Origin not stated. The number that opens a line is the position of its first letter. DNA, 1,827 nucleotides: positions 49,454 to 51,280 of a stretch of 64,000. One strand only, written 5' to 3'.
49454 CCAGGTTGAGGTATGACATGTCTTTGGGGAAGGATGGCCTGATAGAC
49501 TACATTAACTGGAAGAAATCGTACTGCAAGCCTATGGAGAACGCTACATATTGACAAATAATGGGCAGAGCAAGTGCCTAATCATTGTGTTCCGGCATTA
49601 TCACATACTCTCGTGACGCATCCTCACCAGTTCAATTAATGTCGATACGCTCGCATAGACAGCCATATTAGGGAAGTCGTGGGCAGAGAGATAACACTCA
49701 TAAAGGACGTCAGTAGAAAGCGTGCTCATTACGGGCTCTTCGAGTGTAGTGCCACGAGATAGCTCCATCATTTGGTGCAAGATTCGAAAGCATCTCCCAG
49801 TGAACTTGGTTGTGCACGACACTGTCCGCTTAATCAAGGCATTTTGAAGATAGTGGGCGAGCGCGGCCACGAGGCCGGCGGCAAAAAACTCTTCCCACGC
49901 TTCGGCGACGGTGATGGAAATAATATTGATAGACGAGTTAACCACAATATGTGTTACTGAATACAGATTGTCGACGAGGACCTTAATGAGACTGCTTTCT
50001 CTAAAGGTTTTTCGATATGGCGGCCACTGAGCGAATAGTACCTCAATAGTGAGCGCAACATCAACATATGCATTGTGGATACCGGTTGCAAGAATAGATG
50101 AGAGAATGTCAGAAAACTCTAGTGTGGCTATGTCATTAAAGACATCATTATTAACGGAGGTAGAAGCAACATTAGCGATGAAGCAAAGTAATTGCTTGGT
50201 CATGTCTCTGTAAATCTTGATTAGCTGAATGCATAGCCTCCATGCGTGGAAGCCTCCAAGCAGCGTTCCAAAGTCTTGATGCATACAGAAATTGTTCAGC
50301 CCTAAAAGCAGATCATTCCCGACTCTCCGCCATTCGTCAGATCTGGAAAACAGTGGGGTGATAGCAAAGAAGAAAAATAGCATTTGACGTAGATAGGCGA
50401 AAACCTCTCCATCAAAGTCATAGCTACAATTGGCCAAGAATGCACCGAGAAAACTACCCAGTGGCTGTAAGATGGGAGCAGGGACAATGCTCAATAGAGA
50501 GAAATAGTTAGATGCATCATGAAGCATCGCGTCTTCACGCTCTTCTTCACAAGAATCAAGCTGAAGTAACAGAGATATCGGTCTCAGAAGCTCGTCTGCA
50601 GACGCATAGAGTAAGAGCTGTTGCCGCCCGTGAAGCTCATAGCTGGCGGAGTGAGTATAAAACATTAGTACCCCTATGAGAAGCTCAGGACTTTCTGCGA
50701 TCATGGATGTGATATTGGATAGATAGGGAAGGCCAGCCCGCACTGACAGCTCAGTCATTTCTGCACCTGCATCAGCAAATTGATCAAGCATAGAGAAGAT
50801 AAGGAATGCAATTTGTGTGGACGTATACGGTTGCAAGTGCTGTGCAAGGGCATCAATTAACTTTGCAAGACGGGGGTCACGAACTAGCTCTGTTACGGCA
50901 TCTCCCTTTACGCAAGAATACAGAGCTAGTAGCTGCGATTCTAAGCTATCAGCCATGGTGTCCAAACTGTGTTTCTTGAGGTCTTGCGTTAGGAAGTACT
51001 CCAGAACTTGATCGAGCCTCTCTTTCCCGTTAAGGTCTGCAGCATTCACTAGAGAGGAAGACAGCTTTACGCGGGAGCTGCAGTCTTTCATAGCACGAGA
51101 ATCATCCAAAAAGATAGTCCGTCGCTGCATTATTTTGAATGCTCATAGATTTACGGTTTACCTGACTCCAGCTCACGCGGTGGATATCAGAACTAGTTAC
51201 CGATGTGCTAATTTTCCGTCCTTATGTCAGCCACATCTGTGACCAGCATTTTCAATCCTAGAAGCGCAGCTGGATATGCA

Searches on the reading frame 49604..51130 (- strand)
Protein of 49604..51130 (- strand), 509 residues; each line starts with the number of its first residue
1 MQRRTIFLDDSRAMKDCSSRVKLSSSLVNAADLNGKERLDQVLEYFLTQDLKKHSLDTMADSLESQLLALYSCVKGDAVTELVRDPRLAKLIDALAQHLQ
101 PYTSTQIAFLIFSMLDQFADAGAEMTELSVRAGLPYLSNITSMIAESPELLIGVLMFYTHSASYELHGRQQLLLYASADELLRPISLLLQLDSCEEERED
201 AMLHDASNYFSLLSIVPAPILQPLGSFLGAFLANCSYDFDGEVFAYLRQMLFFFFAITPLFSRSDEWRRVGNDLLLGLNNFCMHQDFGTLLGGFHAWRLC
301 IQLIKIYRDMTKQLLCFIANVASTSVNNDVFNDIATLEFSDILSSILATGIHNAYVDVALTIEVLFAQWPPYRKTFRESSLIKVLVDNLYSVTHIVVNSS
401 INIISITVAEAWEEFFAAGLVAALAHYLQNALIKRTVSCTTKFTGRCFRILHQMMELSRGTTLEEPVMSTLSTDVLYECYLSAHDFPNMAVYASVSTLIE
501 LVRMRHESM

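Call 23: search_protein_families(library=pfam, proteins=[window:49604-51130:-], max_evalue=0.00001)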
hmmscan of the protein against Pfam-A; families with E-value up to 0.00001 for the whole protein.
window:49604-51130:- (509 aa): 0 families

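Call 24: find_encoding_contigs(protein=window:49604-51130:-, flank=10000, max_places=6)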
Protein window:49604-51130:- (509 aa): no gene with exactly this product is on record in the collection.
